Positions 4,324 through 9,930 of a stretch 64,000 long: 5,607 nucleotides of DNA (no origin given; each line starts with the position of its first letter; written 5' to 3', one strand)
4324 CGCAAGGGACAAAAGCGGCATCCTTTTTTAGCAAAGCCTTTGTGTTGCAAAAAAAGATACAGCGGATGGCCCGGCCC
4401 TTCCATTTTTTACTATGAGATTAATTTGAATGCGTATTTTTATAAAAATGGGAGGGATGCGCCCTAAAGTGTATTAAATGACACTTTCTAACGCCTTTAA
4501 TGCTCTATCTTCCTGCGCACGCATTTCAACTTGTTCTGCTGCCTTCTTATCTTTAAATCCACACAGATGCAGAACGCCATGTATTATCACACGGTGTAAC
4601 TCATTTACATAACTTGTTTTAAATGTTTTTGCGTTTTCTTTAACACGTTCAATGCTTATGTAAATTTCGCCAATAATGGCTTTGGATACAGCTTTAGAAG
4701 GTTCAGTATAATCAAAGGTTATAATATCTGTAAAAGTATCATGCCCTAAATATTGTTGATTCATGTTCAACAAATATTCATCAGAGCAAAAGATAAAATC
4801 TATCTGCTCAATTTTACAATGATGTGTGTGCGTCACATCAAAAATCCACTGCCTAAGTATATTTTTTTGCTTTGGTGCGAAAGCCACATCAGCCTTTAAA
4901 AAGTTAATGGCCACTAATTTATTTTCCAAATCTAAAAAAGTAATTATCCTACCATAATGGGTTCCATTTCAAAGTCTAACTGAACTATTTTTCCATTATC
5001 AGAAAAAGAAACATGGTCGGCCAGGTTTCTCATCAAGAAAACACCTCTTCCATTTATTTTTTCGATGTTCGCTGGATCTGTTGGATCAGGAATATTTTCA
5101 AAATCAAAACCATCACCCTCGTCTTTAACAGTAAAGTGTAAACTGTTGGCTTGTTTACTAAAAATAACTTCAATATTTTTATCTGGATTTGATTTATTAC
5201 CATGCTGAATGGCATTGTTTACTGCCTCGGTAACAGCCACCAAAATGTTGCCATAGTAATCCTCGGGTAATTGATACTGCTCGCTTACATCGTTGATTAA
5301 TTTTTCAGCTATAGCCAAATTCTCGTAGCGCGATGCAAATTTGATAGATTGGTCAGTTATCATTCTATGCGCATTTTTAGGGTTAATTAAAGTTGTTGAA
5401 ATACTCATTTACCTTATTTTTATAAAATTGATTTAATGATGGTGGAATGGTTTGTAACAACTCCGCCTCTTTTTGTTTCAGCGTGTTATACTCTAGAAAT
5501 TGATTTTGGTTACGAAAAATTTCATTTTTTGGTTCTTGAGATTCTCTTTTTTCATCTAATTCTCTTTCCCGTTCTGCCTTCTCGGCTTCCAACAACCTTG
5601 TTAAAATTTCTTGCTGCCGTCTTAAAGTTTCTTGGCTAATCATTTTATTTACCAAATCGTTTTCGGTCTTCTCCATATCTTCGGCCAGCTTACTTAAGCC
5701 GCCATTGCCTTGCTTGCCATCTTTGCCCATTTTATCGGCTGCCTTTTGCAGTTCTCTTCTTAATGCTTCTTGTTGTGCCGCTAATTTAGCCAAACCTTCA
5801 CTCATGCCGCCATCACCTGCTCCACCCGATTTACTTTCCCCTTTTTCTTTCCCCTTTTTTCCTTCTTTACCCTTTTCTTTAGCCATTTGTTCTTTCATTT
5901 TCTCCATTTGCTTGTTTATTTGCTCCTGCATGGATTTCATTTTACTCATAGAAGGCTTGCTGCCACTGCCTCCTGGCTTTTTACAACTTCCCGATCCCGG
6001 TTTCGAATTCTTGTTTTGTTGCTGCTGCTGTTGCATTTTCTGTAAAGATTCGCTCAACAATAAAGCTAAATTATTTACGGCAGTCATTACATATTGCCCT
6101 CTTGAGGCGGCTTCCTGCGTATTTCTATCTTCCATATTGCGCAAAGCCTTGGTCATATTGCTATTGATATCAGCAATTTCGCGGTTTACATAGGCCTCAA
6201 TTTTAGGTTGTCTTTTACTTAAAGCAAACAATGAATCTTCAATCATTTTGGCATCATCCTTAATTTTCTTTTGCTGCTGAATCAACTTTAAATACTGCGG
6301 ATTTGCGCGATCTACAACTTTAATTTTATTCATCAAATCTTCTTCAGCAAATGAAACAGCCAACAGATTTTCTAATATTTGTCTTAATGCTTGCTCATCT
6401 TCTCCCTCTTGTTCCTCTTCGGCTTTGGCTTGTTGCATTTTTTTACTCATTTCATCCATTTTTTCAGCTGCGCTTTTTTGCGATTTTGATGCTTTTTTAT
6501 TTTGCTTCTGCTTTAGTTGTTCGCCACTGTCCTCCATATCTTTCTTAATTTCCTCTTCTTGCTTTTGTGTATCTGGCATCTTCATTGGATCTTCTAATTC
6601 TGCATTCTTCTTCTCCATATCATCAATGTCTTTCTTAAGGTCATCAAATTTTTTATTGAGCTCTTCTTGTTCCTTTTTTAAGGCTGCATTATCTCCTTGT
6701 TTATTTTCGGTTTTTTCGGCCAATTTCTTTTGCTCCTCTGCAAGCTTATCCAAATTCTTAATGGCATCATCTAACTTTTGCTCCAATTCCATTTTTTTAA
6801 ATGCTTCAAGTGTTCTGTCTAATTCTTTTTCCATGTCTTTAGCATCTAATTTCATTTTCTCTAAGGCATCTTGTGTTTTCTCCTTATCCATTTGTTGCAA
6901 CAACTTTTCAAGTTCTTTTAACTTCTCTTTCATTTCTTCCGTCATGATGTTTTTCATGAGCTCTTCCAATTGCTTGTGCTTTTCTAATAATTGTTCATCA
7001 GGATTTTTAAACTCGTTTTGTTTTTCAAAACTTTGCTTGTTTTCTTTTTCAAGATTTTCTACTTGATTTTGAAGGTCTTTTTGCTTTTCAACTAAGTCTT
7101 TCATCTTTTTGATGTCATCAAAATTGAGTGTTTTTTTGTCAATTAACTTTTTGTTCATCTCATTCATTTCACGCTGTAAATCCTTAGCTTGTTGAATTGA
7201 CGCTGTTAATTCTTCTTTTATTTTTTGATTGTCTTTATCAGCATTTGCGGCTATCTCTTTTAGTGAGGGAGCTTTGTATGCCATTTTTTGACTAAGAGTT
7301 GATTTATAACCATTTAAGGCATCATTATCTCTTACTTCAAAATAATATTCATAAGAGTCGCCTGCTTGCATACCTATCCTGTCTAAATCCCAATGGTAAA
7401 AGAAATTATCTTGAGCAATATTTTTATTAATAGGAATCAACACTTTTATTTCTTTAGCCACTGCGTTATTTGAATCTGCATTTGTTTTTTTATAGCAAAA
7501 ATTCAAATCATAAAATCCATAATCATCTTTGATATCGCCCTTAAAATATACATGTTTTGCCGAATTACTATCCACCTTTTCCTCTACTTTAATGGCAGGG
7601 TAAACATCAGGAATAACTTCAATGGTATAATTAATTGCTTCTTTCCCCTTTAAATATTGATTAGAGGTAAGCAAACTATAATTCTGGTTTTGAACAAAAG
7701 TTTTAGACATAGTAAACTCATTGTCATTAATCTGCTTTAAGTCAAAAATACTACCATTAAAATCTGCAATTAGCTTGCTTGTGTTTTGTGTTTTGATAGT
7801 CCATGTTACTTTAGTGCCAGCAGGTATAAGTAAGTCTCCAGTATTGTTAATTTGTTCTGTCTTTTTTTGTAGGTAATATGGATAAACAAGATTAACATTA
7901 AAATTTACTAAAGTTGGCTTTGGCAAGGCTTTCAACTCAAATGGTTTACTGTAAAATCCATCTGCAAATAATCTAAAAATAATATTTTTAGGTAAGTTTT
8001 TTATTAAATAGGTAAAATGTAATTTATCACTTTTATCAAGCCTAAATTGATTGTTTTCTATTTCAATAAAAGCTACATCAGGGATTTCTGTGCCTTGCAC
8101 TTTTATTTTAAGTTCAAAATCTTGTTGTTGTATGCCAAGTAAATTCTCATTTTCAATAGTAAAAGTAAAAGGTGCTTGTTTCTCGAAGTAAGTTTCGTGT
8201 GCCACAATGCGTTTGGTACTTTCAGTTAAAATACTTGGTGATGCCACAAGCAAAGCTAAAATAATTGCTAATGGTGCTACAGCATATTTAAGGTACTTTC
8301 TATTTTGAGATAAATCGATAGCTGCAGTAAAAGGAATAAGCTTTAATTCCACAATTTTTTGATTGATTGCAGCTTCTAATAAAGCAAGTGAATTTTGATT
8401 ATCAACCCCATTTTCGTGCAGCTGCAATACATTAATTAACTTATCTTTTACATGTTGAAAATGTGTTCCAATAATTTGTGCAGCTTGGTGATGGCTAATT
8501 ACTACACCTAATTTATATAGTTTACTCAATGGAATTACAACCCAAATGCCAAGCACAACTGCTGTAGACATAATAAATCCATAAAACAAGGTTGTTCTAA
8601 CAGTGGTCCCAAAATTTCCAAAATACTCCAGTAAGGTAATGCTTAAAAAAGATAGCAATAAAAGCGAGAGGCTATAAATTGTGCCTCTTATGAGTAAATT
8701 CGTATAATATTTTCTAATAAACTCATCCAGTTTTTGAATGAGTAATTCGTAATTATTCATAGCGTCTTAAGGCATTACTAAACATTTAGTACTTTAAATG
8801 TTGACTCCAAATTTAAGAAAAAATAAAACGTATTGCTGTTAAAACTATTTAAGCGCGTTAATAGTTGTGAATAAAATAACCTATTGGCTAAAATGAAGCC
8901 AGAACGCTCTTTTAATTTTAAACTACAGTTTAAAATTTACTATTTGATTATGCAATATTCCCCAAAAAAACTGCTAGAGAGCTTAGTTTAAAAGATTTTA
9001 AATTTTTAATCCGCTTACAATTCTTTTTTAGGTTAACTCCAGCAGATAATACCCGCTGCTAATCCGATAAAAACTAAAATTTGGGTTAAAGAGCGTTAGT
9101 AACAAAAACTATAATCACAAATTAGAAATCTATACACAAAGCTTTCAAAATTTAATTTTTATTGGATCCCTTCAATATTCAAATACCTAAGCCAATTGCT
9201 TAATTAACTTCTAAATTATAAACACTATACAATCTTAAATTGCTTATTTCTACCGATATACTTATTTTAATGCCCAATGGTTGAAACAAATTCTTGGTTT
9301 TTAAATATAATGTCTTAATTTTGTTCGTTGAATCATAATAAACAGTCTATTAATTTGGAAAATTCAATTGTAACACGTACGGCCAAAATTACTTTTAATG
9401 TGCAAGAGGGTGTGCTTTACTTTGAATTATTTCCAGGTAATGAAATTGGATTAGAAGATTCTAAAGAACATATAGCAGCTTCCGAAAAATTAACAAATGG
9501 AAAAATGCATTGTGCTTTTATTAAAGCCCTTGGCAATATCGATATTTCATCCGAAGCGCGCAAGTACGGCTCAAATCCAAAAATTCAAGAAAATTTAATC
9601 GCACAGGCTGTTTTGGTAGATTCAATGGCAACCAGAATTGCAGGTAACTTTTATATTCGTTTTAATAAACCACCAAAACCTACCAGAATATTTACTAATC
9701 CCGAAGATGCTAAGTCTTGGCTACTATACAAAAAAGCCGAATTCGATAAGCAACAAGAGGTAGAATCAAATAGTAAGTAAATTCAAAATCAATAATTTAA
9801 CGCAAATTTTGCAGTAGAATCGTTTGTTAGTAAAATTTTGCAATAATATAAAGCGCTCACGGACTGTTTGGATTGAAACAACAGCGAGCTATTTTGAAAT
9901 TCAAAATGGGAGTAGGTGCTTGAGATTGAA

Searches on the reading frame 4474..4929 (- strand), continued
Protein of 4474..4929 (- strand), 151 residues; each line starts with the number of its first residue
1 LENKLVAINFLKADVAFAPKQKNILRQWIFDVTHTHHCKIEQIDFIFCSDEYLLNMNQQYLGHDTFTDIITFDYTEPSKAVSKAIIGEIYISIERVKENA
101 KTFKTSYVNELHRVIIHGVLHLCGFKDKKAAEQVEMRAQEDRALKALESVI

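Call 95: find_encoding_contigs(protein=P0121, flank=8000, max_places=2)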
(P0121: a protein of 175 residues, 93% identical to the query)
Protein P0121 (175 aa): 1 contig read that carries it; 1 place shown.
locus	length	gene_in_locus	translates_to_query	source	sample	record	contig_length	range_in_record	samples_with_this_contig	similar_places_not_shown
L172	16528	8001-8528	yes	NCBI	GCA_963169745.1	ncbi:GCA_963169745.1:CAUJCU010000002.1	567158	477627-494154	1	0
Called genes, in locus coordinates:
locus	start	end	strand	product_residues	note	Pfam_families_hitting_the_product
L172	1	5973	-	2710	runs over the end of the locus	PF00041:fn3, PF16656:Pur_ac_phosph_N (weak), PF20009:GEVED, PF19081:Ig_7, PF00801:PKD, PF18911:PKD_4, PF18962:Por_Secre_tail (weak)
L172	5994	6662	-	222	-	-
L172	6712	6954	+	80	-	-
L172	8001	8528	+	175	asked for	PF01797:Y1_Tnp (weak)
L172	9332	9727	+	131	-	PF26622:DUF8199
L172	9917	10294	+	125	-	PF00403:HMA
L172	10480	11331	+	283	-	PF04471:Mrr_cat (weak), PF22357:AF1548-like_C (weak)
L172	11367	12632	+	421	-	PF00873:ACR_tran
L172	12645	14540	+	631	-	PF00873:ACR_tran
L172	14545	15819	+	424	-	PF02321:OEP (weak)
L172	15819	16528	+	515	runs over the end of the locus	PF19335:HMBD, PF25919:BSH_CusB, PF25869:3HB_CusB (weak), PF25975:CzcB_C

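Call 107: find_related_loci(query=A5, collection=viral_contigs, flank=4000)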
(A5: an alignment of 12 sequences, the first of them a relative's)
Query A5 (175 aa) in viral_contigs; peptide patterns used: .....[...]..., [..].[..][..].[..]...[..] (x = any residue, [..] = any of these).
116 stretches matched a pattern; 1 encode a relative of the query (tblastn E <= 1e-3); 1 distinct loci.
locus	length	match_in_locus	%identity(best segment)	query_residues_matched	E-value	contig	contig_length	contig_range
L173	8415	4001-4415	39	13-149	2e-24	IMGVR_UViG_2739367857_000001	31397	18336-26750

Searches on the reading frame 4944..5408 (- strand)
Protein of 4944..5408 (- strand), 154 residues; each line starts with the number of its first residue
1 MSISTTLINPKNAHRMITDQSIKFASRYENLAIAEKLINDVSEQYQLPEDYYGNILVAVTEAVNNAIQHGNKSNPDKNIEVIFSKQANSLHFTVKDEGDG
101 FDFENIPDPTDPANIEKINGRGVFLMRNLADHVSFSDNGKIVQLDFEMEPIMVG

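Call 22: find_encoding_contigs(protein=window:4944-5408:-, flank=10000, max_places=10)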
Protein window:4944-5408:- (154 aa): 7 contigs read that carry it; 7 places shown.
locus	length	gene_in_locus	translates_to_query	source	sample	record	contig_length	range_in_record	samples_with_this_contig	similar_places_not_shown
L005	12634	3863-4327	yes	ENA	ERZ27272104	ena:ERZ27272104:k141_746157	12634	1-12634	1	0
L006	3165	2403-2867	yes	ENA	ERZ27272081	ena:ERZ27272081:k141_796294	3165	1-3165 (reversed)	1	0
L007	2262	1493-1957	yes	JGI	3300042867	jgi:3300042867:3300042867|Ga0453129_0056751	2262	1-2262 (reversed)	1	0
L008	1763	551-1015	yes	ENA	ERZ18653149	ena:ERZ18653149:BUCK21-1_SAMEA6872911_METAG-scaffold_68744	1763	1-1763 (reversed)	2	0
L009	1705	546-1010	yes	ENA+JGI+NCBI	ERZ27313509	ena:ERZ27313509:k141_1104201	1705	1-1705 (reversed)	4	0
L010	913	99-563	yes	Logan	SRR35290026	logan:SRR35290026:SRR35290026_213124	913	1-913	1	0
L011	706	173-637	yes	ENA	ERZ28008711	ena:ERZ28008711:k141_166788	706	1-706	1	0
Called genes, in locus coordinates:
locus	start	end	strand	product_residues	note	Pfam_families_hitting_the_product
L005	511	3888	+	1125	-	-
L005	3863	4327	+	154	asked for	PF13581:HATPase_c_2, PF02518:HATPase_c (weak)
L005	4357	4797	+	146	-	PF02130:YbeY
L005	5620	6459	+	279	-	PF18962:Por_Secre_tail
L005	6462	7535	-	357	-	-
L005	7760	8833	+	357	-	-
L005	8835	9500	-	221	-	PF01227:GTP_cyclohydroI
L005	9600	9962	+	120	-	-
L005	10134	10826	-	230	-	PF00156:Pribosyltran (weak)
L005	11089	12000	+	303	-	PF28533:DUF8429, PF28532:DUF8428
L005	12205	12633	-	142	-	?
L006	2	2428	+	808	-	?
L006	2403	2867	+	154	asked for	PF13581:HATPase_c_2, PF02518:HATPase_c (weak)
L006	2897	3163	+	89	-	?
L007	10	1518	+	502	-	-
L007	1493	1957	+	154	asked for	PF13581:HATPase_c_2, PF02518:HATPase_c (weak)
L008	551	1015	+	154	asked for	PF13581:HATPase_c_2, PF02518:HATPase_c (weak)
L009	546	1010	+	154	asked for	PF13581:HATPase_c_2, PF02518:HATPase_c (weak)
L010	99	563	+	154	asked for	PF13581:HATPase_c_2, PF02518:HATPase_c (weak)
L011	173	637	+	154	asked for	PF13581:HATPase_c_2, PF02518:HATPase_c (weak)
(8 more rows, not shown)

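Call 67: search_protein_families(library=pfam, proteins=[window:4944-5408:-], max_evalue=0.001)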
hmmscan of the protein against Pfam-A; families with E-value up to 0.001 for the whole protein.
window:4944-5408:- (154 aa): 2 families
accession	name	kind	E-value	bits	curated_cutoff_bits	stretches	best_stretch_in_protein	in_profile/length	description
PF13581.12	HATPase_c_2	-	1.2e-28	100.1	27.4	1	24-144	1-125/127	Histidine kinase-like ATPase domain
PF02518.31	HATPase_c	-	6e-07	30.3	26.4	1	58-132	9-90/111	Histidine kinase-, DNA gyrase B-, and HSP90-like ATPase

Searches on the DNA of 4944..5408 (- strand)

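Call 27: search_rna_families(sources=[L012, L013, L014, L005], threshold=gathering)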
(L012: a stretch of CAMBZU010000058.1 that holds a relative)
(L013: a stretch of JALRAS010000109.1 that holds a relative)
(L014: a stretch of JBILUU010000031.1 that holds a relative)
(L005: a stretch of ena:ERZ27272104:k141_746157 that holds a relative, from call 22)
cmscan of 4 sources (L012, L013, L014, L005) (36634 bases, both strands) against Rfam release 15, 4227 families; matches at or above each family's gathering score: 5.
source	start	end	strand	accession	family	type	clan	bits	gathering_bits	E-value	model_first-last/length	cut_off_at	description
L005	5379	5486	+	RF01705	Flavo-1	Gene; sRNA;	-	53.1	42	6.6e-09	1-76/76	no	Flavo-1 RNA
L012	3321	3391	+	RF01705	Flavo-1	Gene; sRNA;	-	51.5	42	1.8e-08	1-76/76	no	Flavo-1 RNA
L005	4868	4951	-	RF01705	Flavo-1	Gene; sRNA;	-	46.5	42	4.4e-07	1-76/76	no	Flavo-1 RNA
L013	5366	5440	+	RF01705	Flavo-1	Gene; sRNA;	-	43.6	42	2.8e-06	1-76/76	no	Flavo-1 RNA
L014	414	491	+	RF01705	Flavo-1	Gene; sRNA;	-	43.4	42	3.1e-06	1-76/76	no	Flavo-1 RNA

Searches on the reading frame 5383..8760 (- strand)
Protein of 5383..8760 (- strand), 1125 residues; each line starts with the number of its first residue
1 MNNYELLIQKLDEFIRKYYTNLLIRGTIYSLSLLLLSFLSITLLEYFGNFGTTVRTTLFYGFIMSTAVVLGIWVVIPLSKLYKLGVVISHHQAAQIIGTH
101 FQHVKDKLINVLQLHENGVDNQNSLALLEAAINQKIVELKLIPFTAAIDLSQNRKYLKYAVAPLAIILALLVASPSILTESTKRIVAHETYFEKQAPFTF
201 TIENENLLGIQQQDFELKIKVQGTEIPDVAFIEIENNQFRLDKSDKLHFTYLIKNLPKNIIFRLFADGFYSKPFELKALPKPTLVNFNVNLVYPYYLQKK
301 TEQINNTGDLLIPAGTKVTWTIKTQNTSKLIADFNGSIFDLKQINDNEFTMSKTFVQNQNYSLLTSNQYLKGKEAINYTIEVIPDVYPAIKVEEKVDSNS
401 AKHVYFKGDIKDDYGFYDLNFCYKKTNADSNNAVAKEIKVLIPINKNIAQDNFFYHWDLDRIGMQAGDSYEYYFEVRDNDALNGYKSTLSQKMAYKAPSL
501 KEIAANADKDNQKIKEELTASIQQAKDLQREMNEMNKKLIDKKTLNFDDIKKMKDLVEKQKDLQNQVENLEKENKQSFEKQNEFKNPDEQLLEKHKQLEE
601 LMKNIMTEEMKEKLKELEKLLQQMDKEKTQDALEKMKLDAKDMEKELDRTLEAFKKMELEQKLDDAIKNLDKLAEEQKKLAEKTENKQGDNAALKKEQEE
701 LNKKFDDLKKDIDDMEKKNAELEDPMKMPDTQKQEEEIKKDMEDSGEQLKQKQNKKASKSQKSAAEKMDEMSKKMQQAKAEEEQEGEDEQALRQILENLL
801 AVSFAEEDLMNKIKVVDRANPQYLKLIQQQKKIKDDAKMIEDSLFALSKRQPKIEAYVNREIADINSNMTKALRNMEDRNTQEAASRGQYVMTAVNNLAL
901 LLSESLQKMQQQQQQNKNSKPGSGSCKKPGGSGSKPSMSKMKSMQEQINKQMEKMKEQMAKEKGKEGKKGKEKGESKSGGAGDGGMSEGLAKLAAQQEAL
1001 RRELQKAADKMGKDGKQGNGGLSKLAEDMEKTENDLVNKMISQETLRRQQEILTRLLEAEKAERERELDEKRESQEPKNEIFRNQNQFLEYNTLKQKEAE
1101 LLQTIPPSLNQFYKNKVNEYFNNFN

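Call 67: search_protein_families(library=pfam, proteins=[window:5383-8760:-], max_evalue=0.001)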
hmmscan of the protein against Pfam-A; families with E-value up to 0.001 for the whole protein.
window:5383-8760:- (1125 aa): 1 family
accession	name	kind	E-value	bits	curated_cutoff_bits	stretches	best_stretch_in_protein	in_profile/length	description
PF13779.11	DUF4175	-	3.8e-08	32.3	27.3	1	294-478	200-377/825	Domain of unknown function (DUF4175)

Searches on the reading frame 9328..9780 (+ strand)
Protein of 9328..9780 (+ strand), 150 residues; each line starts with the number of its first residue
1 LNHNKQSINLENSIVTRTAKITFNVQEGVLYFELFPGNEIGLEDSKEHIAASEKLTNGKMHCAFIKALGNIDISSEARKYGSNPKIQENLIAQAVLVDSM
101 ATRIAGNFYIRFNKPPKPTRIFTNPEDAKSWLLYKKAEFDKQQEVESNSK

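Call 67: search_protein_families(library=pfam, proteins=[window:9328-9780:+], max_evalue=0.001)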
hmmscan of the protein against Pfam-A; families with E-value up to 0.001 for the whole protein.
window:9328-9780:+ (150 aa): 1 family
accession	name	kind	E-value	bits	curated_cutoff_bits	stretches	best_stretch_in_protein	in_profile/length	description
PF25056.1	DUF7793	-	2.5e-23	82.7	26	1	24-132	2-109/113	Domain of unknown function (DUF7793)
